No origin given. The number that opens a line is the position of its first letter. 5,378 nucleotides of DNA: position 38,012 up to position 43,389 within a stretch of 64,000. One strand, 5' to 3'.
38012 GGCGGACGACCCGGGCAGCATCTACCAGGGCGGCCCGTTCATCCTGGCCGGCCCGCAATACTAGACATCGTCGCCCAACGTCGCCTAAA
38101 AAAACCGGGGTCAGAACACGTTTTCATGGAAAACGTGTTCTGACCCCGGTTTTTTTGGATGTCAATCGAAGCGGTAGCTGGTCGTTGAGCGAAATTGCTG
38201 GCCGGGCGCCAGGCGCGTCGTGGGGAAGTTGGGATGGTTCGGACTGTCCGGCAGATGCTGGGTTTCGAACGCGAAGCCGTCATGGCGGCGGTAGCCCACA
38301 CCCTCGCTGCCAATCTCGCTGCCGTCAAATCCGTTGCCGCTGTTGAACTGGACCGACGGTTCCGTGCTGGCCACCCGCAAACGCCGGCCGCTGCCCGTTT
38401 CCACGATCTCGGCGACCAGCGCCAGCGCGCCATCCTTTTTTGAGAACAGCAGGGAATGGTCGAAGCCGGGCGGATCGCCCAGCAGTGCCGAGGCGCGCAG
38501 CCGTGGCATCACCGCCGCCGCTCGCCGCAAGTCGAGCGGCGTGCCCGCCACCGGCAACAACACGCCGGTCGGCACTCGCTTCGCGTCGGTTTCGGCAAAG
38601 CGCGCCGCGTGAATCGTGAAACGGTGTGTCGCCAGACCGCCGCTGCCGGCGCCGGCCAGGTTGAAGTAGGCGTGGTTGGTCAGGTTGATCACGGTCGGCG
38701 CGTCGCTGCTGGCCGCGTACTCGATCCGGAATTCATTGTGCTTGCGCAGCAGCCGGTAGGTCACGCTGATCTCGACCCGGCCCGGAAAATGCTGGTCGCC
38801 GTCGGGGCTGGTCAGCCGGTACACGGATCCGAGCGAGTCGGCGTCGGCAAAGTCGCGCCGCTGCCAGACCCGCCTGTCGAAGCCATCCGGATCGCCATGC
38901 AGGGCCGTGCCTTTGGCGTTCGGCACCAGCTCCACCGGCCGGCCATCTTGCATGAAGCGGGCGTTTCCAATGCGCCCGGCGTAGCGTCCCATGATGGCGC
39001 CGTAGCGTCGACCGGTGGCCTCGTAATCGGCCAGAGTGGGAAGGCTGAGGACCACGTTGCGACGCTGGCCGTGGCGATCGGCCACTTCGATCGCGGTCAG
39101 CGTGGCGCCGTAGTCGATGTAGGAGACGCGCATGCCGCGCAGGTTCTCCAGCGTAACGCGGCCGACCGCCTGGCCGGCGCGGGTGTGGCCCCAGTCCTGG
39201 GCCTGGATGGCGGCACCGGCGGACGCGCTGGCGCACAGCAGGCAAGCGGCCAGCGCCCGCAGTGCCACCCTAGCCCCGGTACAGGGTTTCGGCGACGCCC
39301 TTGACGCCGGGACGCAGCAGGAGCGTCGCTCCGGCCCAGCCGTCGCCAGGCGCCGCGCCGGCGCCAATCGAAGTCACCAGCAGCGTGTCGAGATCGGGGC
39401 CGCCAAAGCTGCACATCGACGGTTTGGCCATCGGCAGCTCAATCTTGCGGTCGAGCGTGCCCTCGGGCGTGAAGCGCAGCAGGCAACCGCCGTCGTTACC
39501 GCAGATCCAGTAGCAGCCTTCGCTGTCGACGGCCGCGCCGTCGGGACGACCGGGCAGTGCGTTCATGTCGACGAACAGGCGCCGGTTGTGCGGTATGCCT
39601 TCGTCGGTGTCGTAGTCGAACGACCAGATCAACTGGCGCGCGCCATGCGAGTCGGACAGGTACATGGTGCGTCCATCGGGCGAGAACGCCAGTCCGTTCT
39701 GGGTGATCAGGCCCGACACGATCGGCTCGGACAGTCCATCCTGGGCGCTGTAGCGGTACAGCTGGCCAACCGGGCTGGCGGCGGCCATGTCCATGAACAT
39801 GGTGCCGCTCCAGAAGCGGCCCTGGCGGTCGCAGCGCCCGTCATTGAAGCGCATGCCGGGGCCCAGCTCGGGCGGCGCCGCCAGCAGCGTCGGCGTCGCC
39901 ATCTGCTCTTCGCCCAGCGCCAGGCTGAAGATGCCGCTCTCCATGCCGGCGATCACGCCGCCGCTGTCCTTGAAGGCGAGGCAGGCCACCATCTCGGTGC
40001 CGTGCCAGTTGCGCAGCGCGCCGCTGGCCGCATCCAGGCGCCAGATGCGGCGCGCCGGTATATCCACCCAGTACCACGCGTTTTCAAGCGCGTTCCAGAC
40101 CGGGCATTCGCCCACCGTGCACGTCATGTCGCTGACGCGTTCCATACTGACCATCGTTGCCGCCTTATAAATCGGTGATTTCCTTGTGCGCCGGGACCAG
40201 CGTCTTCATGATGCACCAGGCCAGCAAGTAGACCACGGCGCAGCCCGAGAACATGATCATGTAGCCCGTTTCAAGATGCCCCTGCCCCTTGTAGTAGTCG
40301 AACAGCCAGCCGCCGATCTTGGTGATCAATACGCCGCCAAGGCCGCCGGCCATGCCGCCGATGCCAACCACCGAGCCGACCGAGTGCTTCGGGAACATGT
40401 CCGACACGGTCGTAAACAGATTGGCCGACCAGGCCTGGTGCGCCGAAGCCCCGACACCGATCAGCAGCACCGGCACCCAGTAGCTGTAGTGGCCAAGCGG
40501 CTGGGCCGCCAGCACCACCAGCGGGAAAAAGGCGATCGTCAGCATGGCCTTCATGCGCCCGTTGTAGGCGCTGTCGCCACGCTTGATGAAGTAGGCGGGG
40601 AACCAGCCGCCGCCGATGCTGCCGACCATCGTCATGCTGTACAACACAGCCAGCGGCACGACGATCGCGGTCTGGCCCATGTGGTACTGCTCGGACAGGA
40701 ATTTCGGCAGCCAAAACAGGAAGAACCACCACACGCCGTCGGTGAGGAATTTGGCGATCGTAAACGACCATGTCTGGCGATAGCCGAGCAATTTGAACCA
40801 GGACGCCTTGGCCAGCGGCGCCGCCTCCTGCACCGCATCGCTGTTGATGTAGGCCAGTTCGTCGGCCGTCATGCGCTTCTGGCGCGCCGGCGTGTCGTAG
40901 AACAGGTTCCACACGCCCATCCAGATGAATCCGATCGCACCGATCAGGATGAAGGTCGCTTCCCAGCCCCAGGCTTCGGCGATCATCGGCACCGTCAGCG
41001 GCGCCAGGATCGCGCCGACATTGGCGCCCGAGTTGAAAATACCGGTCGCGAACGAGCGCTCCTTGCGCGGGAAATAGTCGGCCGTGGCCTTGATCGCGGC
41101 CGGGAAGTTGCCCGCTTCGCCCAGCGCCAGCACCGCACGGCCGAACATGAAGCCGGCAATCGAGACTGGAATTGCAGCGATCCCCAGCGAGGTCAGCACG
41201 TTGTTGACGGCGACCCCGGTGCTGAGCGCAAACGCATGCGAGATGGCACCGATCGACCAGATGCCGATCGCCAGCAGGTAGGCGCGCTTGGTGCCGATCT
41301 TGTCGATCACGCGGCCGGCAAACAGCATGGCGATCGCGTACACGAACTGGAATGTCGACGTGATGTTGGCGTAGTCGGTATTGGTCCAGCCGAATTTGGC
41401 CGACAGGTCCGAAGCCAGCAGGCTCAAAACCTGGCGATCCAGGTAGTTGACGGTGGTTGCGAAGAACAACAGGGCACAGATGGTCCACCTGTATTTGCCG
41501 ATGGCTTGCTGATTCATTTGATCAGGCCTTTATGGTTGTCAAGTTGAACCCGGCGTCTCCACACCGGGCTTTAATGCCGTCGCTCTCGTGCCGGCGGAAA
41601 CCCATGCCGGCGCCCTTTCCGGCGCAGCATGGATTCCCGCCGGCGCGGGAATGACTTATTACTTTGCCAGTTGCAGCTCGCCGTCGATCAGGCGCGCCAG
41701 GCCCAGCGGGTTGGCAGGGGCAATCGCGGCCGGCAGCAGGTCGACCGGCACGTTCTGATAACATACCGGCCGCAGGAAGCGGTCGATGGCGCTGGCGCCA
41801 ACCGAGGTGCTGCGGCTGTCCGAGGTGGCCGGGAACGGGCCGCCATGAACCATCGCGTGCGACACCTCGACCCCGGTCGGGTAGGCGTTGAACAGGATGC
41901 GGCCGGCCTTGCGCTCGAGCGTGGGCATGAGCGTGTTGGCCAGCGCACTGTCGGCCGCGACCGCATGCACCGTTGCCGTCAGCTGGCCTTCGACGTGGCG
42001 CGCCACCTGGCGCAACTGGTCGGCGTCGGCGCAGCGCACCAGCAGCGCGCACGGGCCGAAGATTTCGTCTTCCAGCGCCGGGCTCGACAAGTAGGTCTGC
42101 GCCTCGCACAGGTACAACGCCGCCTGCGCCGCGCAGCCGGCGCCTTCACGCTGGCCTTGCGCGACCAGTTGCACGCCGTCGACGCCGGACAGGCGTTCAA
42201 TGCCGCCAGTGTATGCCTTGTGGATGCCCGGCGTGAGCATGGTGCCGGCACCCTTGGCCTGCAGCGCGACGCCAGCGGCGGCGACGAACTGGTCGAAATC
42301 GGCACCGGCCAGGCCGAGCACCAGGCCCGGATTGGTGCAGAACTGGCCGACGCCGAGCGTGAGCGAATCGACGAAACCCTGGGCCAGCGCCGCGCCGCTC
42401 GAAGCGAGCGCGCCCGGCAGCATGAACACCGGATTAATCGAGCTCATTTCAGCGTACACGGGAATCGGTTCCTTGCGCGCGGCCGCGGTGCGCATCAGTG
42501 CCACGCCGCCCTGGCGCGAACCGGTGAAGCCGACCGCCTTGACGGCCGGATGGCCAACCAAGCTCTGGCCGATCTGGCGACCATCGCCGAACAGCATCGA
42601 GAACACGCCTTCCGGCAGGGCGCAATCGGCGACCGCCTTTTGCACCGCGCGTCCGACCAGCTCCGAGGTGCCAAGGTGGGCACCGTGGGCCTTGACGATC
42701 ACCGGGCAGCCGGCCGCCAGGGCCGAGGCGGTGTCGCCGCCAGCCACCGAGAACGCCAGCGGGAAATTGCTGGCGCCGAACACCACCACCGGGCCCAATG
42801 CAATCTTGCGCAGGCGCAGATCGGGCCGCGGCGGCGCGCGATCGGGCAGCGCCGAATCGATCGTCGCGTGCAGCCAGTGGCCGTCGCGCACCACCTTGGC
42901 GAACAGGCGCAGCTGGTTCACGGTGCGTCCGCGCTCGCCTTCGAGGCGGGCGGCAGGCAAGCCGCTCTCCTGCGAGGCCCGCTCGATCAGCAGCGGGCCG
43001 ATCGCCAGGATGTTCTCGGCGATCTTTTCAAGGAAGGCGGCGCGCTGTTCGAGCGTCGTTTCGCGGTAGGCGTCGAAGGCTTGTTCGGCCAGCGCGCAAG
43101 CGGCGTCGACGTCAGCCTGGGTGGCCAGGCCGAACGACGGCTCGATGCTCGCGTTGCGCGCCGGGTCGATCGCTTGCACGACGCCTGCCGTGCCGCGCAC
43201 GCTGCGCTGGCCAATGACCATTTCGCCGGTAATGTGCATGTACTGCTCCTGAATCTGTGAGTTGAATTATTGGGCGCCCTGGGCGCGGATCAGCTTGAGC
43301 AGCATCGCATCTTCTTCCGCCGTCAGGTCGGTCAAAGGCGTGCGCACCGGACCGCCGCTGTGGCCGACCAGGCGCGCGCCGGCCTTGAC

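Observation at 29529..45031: Polyuronate locus pairs a lyase front end with an oxidative back end but has no dehydratase or cycloisomerase: a possible direct unsaturated-uronate to KdgD route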

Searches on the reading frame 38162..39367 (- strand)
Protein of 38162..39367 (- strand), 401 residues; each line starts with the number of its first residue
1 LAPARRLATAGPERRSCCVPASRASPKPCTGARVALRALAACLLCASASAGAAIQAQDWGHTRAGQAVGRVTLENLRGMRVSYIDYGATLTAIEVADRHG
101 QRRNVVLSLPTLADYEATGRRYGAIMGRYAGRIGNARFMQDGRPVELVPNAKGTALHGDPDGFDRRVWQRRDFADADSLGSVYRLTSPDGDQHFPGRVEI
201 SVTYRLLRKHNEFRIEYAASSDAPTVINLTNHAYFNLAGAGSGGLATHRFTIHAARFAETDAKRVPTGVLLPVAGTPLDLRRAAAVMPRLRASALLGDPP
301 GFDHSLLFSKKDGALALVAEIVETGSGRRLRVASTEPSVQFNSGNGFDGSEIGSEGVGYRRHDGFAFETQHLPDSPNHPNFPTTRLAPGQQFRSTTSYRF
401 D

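Call 5: search_protein_families(library=pfam, proteins=[window:38162-39367:-])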
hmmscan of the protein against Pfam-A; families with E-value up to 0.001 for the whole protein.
window:38162-39367:- (401 aa): 1 family
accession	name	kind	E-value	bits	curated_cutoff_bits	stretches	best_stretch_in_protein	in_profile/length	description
PF01263.26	Aldose_epim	-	8.4e-71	239.2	27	1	70-399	2-299/299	Aldose 1-epimerase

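Call 6: search_protein_families(library=ncbifam, proteins=[window:38162-39367:-], max_evalue=0.00001)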
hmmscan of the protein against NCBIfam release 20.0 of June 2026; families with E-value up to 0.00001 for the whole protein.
window:38162-39367:- (401 aa): 2 families
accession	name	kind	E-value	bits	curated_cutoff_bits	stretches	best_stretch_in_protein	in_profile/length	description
TIGR02636.1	galM_Leloir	equivalog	1.4e-83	280.8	397.65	1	65-400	1-335/336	galactose-1-epimerase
NF008277.0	PRK11055.1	subfamily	4.5e-80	269.4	240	1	62-400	10-346/349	galactose-1-epimerase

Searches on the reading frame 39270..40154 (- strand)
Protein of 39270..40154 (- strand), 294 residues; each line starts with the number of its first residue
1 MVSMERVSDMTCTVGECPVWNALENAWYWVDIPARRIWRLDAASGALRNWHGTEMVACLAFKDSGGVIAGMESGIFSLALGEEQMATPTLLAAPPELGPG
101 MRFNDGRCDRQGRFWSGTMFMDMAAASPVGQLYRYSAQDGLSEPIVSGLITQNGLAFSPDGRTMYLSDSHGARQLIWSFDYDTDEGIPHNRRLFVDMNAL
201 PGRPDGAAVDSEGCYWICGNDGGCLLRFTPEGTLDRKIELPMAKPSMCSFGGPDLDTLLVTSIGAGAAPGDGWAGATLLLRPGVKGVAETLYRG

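Call 5: search_protein_families(library=pfam, proteins=[window:39270-40154:-])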
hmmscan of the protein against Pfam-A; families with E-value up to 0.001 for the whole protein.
window:39270-40154:- (294 aa): 1 family
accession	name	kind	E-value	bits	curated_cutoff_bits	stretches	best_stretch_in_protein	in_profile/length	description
PF08450.18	SGL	-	6.1e-77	259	26.3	1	14-263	1-245/246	SMP-30/Gluconolactonase/LRE-like region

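Call 6: search_protein_families(library=ncbifam, proteins=[window:39270-40154:-], max_evalue=0.00001)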
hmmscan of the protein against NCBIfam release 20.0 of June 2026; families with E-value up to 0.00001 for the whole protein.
window:39270-40154:- (294 aa): 0 families

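Call 85: search_protein_families(library=ncbifam, proteins=[window:39270-40154:-], max_evalue=1e-20)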
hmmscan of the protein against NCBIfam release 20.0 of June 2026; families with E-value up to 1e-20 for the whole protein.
window:39270-40154:- (294 aa): 0 families

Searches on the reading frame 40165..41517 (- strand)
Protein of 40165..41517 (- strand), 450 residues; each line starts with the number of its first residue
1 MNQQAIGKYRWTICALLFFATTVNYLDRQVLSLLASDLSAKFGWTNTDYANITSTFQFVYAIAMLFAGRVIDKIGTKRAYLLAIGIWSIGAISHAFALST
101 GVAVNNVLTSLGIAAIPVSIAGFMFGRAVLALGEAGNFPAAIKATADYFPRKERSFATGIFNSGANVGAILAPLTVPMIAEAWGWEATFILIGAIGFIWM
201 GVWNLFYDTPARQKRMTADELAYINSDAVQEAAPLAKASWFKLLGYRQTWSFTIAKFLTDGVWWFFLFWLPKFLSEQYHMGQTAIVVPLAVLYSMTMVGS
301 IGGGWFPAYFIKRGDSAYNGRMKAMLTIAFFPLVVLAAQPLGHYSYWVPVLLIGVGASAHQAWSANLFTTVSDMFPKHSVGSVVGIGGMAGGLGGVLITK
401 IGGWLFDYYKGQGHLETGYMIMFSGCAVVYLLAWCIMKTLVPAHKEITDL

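Call 5: search_protein_families(library=pfam, proteins=[window:40165-41517:-])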
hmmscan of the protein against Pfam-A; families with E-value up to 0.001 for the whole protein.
window:40165-41517:- (450 aa): 3 families
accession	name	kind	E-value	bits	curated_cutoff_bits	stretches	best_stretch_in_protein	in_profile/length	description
PF07690.21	MFS_1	-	1.1e-50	173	33.4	1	17-397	1-345/347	Major Facilitator Superfamily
PF00854.27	PTR2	-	0.00053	19.4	27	1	100-196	29-110/392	POT family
PF01306.25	LacY_symp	-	0.00061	19.1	24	1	47-122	259-332/413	LacY proton/sugar symporter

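Call 6: search_protein_families(library=ncbifam, proteins=[window:40165-41517:-], max_evalue=0.00001)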
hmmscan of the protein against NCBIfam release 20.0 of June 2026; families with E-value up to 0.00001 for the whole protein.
window:40165-41517:- (450 aa): 17 families
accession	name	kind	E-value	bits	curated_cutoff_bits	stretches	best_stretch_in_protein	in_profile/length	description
TIGR00893.1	2A0114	subfamily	1.7e-49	168.8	395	1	20-432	2-394/399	D-galactonate transporter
TIGR00881.1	2A0104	subfamily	3.9e-29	101.9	407.75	1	19-410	2-374/379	phosphoglycerate transporter protein PgtP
TIGR00894.1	2A0114euk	subfamily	2.7e-20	72.4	626.45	1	90-405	97-419/465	Na(+)-dependent inorganic phosphate cotransporter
TIGR00895.1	2A0115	subfamily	3.6e-12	45.9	418.55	1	2-405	7-397/398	aromatic acid/H+ symport family MFS transporter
TIGR00880.1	2_A_01_02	superfamily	1e-11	45.1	131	1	59-198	6-129/141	multidrug resistance protein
NF049980.1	SfMCT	equivalog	1.2e-11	43.9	320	1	32-420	22-373/378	L-lactate MFS transporter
TIGR00886.1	2A0108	subfamily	1.6e-11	43.9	311.7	1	19-305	8-283/368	NarK family nitrate/nitrite MFS transporter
NF008586.0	PRK11551.1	equivalog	9.3e-09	34.8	410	0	120-400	103-362/406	3-(3-hydroxy-phenyl)propionate transporter MhpT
NF008661.1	PRK11663.1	subfamily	2e-08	33.7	564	1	8-305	26-308/439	MFS transporter family glucose-6-phosphate receptor UhpC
TIGR00710.1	efflux_Bcr_CflA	subfamily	2.1e-08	34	200.9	1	107-430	81-377/385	Bcr/CflA family efflux MFS transporter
TIGR00711.1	efflux_EmrB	subfamily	1.5e-07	30.5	230.2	1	17-224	7-194/485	DHA2 family efflux MFS transporter permease subunit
TIGR00890.1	2A0111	subfamily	2.4e-07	30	374.85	1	19-221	10-191/377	oxalate/formate antiport family MFS transporter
NF053517.1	HbztTptrPcaK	equivalog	3.8e-07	29.4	770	1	1-212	8-199/437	4-hydroxybenzoate transporter PcaK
NF040986.1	MamH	equivalog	6.6e-07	28.8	300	0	334-412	308-382/419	magnetosome biogenesis transporter MamH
TIGR00891.1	2A0112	subfamily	1.7e-06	27.3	552.9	0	8-409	8-391/405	sialate:H+ symport family MFS transporter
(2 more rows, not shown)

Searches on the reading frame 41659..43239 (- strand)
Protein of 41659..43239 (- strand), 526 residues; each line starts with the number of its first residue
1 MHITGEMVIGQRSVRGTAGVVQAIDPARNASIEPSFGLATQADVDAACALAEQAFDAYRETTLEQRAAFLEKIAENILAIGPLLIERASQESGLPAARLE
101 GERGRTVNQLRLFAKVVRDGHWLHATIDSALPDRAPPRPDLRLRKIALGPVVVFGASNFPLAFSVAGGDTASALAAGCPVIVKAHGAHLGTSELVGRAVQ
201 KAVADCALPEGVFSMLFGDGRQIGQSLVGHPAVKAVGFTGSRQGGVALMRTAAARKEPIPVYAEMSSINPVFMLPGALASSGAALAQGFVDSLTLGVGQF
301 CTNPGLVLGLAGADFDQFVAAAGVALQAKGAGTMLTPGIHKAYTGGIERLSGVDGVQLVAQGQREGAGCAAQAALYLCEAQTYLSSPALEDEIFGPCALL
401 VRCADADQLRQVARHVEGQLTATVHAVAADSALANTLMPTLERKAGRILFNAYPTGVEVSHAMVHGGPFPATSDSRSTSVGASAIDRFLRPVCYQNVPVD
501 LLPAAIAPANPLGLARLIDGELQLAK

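Call 5: search_protein_families(library=pfam, proteins=[window:41659-43239:-])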
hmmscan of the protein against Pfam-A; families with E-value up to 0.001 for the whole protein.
window:41659-43239:- (526 aa): 1 family
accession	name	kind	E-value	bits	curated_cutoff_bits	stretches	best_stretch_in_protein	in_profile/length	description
PF00171.27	Aldedh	-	3e-46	158.4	23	1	20-467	8-437/461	Aldehyde dehydrogenase family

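Call 6: search_protein_families(library=ncbifam, proteins=[window:41659-43239:-], max_evalue=0.00001)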
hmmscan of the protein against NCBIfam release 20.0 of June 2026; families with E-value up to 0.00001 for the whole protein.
window:41659-43239:- (526 aa): 38 families (the best 25 are shown)
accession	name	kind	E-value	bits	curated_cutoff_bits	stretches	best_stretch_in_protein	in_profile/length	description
NF010000.0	PRK13473.1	subfamily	5.1e-32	111.1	615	1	6-439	4-423/475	aminobutyraldehyde dehydrogenase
NF042993.1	AlphKGSA_gudD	equivalog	1.1e-29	103.6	770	1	16-488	16-472/481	alpha-ketoglutaric semialdehyde dehydrogenase GucD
NF052305.1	DioxValDhHalo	equivalog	2.4e-28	99.3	750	1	15-460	16-448/483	2,5-dioxovalerate dehydrogenase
NF002852.0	PRK03137.1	subfamily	1.4e-27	96.7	648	1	7-254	39-272/514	L-glutamate gamma-semialdehyde dehydrogenase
TIGR02299.1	HpaE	equivalog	8.2e-27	93.9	638.35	1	15-424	11-414/488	5-carboxymethyl-2-hydroxymuconate semialdehyde dehydrogenase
TIGR01237.1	D1pyr5carbox2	equivalog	3.5e-25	88.8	659.65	1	16-462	43-478/511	L-glutamate gamma-semialdehyde dehydrogenase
NF008869.0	PRK11904.1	equivalog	5.9e-24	84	747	1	14-301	558-831/1042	bifunctional proline dehydrogenase/L-glutamate gamma-semialdehyde dehydrogenase PutA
NF006992.0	PRK09457.1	subfamily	1.3e-23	83.4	514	1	14-423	10-406/487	succinylglutamate-semialdehyde dehydrogenase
TIGR01238.1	D1pyr5carbox3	equivalog_domain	1e-22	80.4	485.2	1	25-279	57-287/500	L-glutamate gamma-semialdehyde dehydrogenase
TIGR01780.1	SSADH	subfamily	5.3e-22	78.3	646.35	1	25-426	3-392/448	succinate-semialdehyde dehydrogenase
TIGR03216.1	OH_muco_semi_DH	equivalog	7.1e-22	77.7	693.25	1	22-329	17-310/481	2-hydroxymuconic semialdehyde dehydrogenase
NF045735.1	PaDhStyDPseudo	equivalog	1.7e-20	73.2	850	1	6-453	4-444/483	phenylacetaldehyde dehydrogenase StyD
TIGR01804.1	BADH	equivalog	2.3e-20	72.5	668.6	1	20-305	14-280/467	betaine-aldehyde dehydrogenase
TIGR03240.1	arg_catab_astD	equivalog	3.2e-20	72.4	579.3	1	15-456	9-433/484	succinylglutamate-semialdehyde dehydrogenase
NF040648.1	lactal_redase_Meth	equivalog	1.5e-19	70.4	650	1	22-455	14-426/463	lactaldehyde dehydrogenase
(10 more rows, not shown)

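Call 85: search_protein_families(library=ncbifam, proteins=[window:41659-43239:-], max_evalue=1e-20)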
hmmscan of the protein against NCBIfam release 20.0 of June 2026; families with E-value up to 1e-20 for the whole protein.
window:41659-43239:- (526 aa): 11 families
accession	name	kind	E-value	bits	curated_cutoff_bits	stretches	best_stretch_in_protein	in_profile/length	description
NF010000.0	PRK13473.1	subfamily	5.1e-32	111.1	615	1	6-439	4-423/475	aminobutyraldehyde dehydrogenase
NF042993.1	AlphKGSA_gudD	equivalog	1.1e-29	103.6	770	1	16-488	16-472/481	alpha-ketoglutaric semialdehyde dehydrogenase GucD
NF052305.1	DioxValDhHalo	equivalog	2.4e-28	99.3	750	1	15-460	16-448/483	2,5-dioxovalerate dehydrogenase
NF002852.0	PRK03137.1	subfamily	1.4e-27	96.7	648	1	7-254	39-272/514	L-glutamate gamma-semialdehyde dehydrogenase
TIGR02299.1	HpaE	equivalog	8.2e-27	93.9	638.35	1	15-424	11-414/488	5-carboxymethyl-2-hydroxymuconate semialdehyde dehydrogenase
TIGR01237.1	D1pyr5carbox2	equivalog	3.5e-25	88.8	659.65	1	16-462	43-478/511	L-glutamate gamma-semialdehyde dehydrogenase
NF008869.0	PRK11904.1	equivalog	5.9e-24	84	747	1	14-301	558-831/1042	bifunctional proline dehydrogenase/L-glutamate gamma-semialdehyde dehydrogenase PutA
NF006992.0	PRK09457.1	subfamily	1.3e-23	83.4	514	1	14-423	10-406/487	succinylglutamate-semialdehyde dehydrogenase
TIGR01238.1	D1pyr5carbox3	equivalog_domain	1e-22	80.4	485.2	1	25-279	57-287/500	L-glutamate gamma-semialdehyde dehydrogenase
TIGR01780.1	SSADH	subfamily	5.3e-22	78.3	646.35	0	25-426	3-392/448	succinate-semialdehyde dehydrogenase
TIGR03216.1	OH_muco_semi_DH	equivalog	7.1e-22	77.7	693.25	1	22-329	17-310/481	2-hydroxymuconic semialdehyde dehydrogenase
